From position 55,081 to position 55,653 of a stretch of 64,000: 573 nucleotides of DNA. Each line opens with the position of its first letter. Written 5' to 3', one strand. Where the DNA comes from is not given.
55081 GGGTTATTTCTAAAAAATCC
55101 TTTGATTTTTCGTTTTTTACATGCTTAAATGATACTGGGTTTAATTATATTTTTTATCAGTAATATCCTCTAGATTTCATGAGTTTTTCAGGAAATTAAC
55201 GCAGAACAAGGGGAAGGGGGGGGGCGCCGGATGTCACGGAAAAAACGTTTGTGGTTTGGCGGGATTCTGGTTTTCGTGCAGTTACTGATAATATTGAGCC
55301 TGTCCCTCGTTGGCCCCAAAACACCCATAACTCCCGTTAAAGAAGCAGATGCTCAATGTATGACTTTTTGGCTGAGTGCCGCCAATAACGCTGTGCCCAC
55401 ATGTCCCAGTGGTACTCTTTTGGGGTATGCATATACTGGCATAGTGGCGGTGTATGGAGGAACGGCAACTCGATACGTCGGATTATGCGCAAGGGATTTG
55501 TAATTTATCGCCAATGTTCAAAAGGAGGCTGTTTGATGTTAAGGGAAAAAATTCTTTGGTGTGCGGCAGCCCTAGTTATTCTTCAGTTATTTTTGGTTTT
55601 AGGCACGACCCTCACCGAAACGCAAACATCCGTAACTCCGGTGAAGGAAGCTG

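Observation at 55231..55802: Tandem paralogous small secreted peptides with conserved tri-Cys core behind an AT-rich 316-bp regulatory gap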

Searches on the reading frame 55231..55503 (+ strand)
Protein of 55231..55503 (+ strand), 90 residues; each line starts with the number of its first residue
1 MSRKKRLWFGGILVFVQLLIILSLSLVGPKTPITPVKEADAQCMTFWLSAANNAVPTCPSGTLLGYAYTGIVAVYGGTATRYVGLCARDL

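Call 7: search_protein_families(library=pfam, proteins=[window:55231-55503:+], max_evalue=0.01)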
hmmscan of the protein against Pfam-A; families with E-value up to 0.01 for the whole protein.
window:55231-55503:+ (90 aa): 0 families

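Call 9: search_protein_families(library=ncbifam, proteins=[window:55231-55503:+], max_evalue=0.1)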
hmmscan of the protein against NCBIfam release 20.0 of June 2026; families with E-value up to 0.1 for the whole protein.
window:55231-55503:+ (90 aa): 0 families

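Call 10: find_homologous_proteins(query=window:55231-55500:+, max_evalue=1)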
Query window:55231-55500:+ (90 aa): 3 proteins with E <= 1 among 4 candidates.
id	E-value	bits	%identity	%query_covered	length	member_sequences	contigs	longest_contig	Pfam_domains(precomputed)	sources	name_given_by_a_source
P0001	1.6e-53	196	100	100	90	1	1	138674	-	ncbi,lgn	-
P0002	2.7e-43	164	83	100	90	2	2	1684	-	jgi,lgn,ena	-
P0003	2.8e-36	141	73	98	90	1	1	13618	-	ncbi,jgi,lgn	ncbi:MAG: hypothetical protein WC450_02740 [Candidatus Omnitrophota bacterium]|jgi:hypothetical prot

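Call 12: find_encoding_contigs(protein=P0003, flank=10000)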
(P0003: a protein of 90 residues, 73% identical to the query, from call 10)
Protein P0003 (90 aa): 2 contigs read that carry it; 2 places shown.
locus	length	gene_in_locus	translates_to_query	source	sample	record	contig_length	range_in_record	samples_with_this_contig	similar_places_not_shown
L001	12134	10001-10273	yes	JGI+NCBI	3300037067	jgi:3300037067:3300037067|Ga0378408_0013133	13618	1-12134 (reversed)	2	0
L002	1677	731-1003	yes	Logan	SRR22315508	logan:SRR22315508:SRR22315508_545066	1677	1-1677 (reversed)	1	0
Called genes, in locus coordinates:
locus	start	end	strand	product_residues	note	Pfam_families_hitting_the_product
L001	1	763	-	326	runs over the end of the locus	PF01207:Dus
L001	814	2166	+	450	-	PF00919:UPF0004, PF04055:Radical_SAM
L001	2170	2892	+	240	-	PF10137:CAP12-PCTIR_TIR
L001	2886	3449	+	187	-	-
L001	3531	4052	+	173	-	-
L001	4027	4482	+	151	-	PF07963:N_methyl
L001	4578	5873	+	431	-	PF02310:B12-binding, PF04055:Radical_SAM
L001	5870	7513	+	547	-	-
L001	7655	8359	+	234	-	PF13641:Glyco_tranf_2_3 (weak), PF00535:Glycos_transf_2, PF10111:Glyco_tranf_2_2 (weak)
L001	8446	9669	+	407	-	PF01075:Glyco_transf_9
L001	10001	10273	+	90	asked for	-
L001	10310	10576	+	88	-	-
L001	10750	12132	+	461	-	?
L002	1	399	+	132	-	?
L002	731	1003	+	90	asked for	-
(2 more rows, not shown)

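Call 13: find_encoding_contigs(protein=P0001, flank=10000)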
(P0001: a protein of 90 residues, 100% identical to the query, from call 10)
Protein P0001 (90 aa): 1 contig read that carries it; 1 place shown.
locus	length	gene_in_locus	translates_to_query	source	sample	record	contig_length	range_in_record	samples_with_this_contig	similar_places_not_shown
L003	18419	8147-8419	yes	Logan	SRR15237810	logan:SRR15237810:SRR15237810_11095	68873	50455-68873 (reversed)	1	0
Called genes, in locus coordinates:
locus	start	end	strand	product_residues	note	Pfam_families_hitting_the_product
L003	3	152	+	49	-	?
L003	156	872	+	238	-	PF10137:CAP12-PCTIR_TIR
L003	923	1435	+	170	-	-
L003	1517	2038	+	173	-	-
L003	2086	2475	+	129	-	PF07963:N_methyl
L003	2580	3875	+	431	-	PF02310:B12-binding (weak), PF04055:Radical_SAM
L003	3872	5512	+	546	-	-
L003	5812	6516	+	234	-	PF00535:Glycos_transf_2, PF10111:Glyco_tranf_2_2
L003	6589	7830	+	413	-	PF01075:Glyco_transf_9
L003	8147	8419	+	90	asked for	-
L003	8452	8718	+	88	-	-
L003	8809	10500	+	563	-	PF13231:PMT_2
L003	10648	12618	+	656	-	PF13175:AAA_15, PF13304:AAA_21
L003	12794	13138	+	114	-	-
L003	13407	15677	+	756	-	PF00989:PAS (weak), PF08448:PAS_4, PF13426:PAS_9 (faint), PF00512:HisKA, PF02518:HATPase_c, PF00072:Response_reg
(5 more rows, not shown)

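Call 20: find_related_loci(query=A1, collection=genome_contigs, flank=10000)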
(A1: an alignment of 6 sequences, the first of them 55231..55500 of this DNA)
Query A1 (90 aa) in genome_contigs; peptide patterns used: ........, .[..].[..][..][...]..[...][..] (x = any residue, [..] = any of these).
50 stretches matched a pattern; 2 encode a relative of the query (tblastn E <= 1e-3); 2 distinct loci.
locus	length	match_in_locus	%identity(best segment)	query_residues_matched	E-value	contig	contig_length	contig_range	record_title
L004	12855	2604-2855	83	7-90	5e-44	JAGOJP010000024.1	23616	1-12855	MAG: Candidatus Omnitrophota bacterium isolate Go_SlDig_bin_317 Go_SlDig_6023_length_23616_cov_4.491336, whole genome sh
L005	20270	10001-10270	69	1-90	2e-41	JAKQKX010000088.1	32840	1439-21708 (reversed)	MAG: Candidatus Omnitrophota bacterium isolate USDV_maxbin.135_sub k141_960183, whole genome shotgun sequence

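Call 25: predict_structure(alignment_id=A1)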
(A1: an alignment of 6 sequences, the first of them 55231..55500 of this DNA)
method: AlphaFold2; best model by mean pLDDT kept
length: 90 residues; sequences in the alignment: 6
mean_pLDDT: 70.8   pTM: 0.38
mean pLDDT of the five models: 70.8, 69.5, 69.2, 62.8, 62.5
residues with pLDDT >= 90: 0; 70-90: 53; 50-70: 28; < 50: 9
segments of 3 or more residues with pLDDT < 50: 31-38
pLDDT, mean of each block of 10 residues (from residue 1): 70 86 67 48 68 66 80 78 75
secondary structure, 60 per line:
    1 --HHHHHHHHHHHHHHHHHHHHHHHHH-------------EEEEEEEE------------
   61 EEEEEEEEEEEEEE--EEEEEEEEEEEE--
elements in order: H3-27 E41-48 E61-74 E77-88

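Call 26: search_protein_representatives(alignment_id=A1)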
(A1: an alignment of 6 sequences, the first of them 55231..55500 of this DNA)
Query: 6 sequences, 90 profile positions. Proteins with E-value up to 0.001 (for the whole library): 6; up to 1e-10: 2; up to 1e-30: 1. The best 6 are listed.
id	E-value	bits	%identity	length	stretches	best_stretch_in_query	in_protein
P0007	2.8e-40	152.6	-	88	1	1-87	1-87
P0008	8.8e-16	74.2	-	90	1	1-87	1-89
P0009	1.6e-06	44.5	-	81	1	1-73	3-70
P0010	4.3e-05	39.9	-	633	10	8-78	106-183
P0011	9.6e-05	38.8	-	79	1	12-87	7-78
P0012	9.4e-04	35.6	-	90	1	12-87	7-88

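Call 29: fold_search(model_id=the predicted structure, library=pdb)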
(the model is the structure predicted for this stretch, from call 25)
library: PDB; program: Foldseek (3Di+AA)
matches with E <= 10: 692; with E <= 0.001: 0
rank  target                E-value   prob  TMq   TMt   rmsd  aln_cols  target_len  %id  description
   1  6zy3_I                3.8e-01  0.28  0.31  0.23   9.3        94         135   15  Cryo-EM structure of MlaFEDB in complex with phospholipid (released 2020-11-25)
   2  6wdq_A                9.2e-01  0.14  0.23  0.08  11.2        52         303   13  IL23/IL23R/IL12Rb1 signaling complex (released 2021-02-24)
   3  5njd_E                9.8e-01  0.14  0.23  0.09  11.1        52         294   13  Structure of Interleukin 23 in complex with Briakinumab FAb (released 2018-01-03)
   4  8uui_A                9.8e-01  0.13  0.21  0.08  11.6        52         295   13  X-ray structure of Interleukin-23 in complex with peptide 23-446 (released 2025-07-09)
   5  5mxa_A                9.8e-01  0.13  0.22  0.08  11.6        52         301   13  Structure of unbound Interleukin-23 (released 2017-12-20)
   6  9kzx_SY               1.0e+00  0.21  0.26  0.20   6.2        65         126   18  Cryo-EM structure of the HCV IRES-dependently initiated CMV-stalled 80S ribosome (rotated state) in complexed with eI (released 2025-12-03)
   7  5njd_C                1.0e+00  0.14  0.23  0.09  11.0        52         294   13  Structure of Interleukin 23 in complex with Briakinumab FAb (released 2018-01-03)
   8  5njd_I                1.1e+00  0.14  0.23  0.09  11.1        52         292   13  Structure of Interleukin 23 in complex with Briakinumab FAb (released 2018-01-03)
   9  5njd_G                1.2e+00  0.13  0.23  0.09  11.1        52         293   13  Structure of Interleukin 23 in complex with Briakinumab FAb (released 2018-01-03)
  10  9nim                  1.3e+00  0.28  0.31  0.17   4.9        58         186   24  Structure of a K1305A mutant of the acyltransferase domain of NcdE, a multi-domain NRPS protein from nocardichelin biosy (released 2025-07-09)
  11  9nik                  1.4e+00  0.25  0.31  0.17   4.9        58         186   24  Structure of E1277A mutant of the acyltransferase domain of NcdE, a multi-domain NRPS protein from nocardichelin biosynt (released 2025-07-09)
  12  9o4x_G                1.5e+00  0.07  0.22  0.11  13.7        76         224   13  Gamma delta T cell receptor bound to CD1d (released 2025-12-10)
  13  9nij                  1.6e+00  0.23  0.31  0.17   5.0        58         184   24  Structure of the acyltransferase domain of NcdE, a multi-domain NRPS protein from nocardichelin biosynthesis (released 2025-07-09)
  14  5njd_K                1.6e+00  0.11  0.23  0.09  11.1        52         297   13  Structure of Interleukin 23 in complex with Briakinumab FAb (released 2018-01-03)
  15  8vz9_A                1.6e+00  0.08  0.19  0.08   9.4        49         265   12  Crystal structure of mouse MAIT M2A TCR-MR1-5-OP-RU complex (released 2024-04-10)
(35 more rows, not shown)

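Call 31: find_homologous_proteins(query=A2, max_evalue=1)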
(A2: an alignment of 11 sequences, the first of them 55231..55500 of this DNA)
Query A2 (11 sequences) (90 aa, profile of the alignment): 12 proteins with E <= 1 among 404 candidates.
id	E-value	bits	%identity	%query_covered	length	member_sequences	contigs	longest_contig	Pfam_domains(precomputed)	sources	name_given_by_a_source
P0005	2.4e-40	154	59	97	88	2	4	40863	-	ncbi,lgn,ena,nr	ncbi:MAG TPA: hypothetical protein PLB05_02160 [Candidatus Omnitrophota bacterium]|nr:hypothetical p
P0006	5.7e-40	153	64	97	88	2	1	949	-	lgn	-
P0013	2.6e-39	151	59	98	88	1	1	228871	-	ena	-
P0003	1.6e-38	149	73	98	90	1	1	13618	-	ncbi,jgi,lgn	ncbi:MAG: hypothetical protein WC450_02740 [Candidatus Omnitrophota bacterium]|jgi:hypothetical prot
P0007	2.1e-38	148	58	98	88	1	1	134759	-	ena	-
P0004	7.5e-38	146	53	97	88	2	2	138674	-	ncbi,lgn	-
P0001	2.4e-37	145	100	100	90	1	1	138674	-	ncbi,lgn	-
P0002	4.3e-35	138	83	100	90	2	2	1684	-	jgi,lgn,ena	-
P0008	5.7e-30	121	37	98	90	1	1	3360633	-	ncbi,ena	-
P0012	7.5e-23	98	40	59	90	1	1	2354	-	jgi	jgi:hypothetical protein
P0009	2.2e-21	94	34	97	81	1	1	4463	-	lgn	-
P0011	2.0e-20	91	26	98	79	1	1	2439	-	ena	-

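Call 32: find_related_loci(query=A2, collection=metagenome_contigs, flank=10000)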
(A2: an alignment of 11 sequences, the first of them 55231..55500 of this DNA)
Query A2 (90 aa) in metagenome_contigs; peptide patterns used: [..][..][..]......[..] (x = any residue, [..] = any of these).
57 stretches matched a pattern; 2 encode a relative of the query (tblastn E <= 1e-3); 2 distinct loci.
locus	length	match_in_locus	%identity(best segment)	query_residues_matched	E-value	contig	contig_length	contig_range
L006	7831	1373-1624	83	7-90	3e-44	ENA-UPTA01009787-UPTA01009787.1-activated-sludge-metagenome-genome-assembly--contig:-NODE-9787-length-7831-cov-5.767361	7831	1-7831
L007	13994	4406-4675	69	1-90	1e-41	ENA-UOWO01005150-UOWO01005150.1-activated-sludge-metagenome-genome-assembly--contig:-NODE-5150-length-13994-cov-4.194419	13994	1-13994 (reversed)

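Call 33: find_encoding_contigs(protein=P0008, flank=10000)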
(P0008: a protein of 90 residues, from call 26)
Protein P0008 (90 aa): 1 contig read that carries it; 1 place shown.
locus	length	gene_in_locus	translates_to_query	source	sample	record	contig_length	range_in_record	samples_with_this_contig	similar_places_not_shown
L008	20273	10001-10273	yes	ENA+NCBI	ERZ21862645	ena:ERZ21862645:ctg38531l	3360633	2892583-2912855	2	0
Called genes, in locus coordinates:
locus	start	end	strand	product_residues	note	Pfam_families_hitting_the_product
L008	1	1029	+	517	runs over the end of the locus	-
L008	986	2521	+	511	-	PF02310:B12-binding (weak), PF04055:Radical_SAM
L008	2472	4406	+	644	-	PF13522:GATase_6, PF13537:GATase_7, PF00733:Asn_synthase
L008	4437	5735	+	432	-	PF02310:B12-binding (faint), PF04055:Radical_SAM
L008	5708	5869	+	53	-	-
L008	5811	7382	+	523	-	-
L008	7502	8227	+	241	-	PF00535:Glycos_transf_2, PF10111:Glyco_tranf_2_2 (weak)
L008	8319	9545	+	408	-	PF01075:Glyco_transf_9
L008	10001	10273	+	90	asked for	-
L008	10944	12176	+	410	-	-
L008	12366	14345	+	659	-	PF13175:AAA_15, PF13304:AAA_21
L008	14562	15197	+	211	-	-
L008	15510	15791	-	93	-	-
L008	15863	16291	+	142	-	PF00072:Response_reg (weak), PF20274:cREC_REC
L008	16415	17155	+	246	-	-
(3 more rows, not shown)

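Call 34: find_encoding_contigs(protein=P0009, flank=10000)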
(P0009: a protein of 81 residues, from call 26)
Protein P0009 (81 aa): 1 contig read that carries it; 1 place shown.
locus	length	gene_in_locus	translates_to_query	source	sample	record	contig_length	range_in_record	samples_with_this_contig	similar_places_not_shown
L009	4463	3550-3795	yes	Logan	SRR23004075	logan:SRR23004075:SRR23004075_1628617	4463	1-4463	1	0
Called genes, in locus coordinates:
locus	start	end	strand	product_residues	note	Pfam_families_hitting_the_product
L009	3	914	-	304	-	?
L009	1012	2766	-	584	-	PF02706:Wzz (weak)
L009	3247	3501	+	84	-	-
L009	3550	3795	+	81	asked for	-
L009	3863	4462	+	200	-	?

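Call 35: find_encoding_contigs(protein=P0011, flank=10000)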
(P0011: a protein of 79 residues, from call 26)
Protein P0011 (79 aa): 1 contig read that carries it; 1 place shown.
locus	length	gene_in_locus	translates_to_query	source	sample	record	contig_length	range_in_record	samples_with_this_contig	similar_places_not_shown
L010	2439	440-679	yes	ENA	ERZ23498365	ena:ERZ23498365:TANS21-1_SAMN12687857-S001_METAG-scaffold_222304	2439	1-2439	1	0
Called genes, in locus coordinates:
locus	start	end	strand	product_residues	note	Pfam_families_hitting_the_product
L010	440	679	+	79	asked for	-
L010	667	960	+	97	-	-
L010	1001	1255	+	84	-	-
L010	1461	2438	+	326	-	?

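Call 36: find_encoding_contigs(protein=P0012, flank=10000)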
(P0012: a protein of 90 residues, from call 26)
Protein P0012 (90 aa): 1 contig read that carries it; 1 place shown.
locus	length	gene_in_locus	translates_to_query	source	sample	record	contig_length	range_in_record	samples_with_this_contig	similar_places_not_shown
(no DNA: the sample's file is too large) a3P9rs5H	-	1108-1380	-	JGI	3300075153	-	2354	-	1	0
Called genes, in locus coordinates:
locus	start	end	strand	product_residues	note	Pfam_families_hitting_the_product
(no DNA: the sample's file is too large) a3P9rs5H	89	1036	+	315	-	-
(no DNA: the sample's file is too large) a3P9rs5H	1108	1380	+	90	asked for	-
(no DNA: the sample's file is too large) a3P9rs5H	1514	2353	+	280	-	?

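Call 45: search_solved_structures(query=A2, max_evalue=10)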
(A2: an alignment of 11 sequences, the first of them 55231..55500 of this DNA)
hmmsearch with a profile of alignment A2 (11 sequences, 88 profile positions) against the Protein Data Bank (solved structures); distinct sequences matched with E-value up to 10: 1.
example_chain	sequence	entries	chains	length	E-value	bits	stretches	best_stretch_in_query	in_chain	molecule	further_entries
2mij_A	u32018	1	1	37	0.078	16.4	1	40-64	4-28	SPBc2 prophage-derived bacteriocin sublancin-168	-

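Call 46: search_solved_structures(query=A2, max_evalue=10, show_alignments=1)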
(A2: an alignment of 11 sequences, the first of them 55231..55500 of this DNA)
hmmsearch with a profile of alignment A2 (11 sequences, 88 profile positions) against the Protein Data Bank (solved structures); distinct sequences matched with E-value up to 10: 1.
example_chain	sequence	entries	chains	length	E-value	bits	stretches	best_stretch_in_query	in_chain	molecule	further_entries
2mij_A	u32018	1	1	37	0.078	16.4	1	40-64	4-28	SPBc2 prophage-derived bacteriocin sublancin-168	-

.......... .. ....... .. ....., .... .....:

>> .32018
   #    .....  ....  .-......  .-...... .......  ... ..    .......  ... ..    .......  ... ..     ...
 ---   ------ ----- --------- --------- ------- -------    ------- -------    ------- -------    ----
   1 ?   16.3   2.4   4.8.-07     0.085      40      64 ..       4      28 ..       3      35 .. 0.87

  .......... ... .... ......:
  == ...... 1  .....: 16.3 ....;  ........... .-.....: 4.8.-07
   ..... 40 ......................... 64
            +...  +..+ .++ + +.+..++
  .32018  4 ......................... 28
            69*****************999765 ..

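Call 48: search_protein_families(library=ncbifam, proteins=[window:55231-55500:+], max_evalue=10)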
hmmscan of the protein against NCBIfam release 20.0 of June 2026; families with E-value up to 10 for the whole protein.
seq(90 aa): 0 families

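Call 49: search_protein_families(library=pfam, proteins=[window:55231-55500:+], max_evalue=10)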
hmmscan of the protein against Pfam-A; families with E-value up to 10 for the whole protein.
seq(90 aa): 1 family
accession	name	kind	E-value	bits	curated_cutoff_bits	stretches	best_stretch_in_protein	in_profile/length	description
PF24351.1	DUF7511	-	0.22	11.5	27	1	33-54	18-39/47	Domain of unknown function (DUF7511)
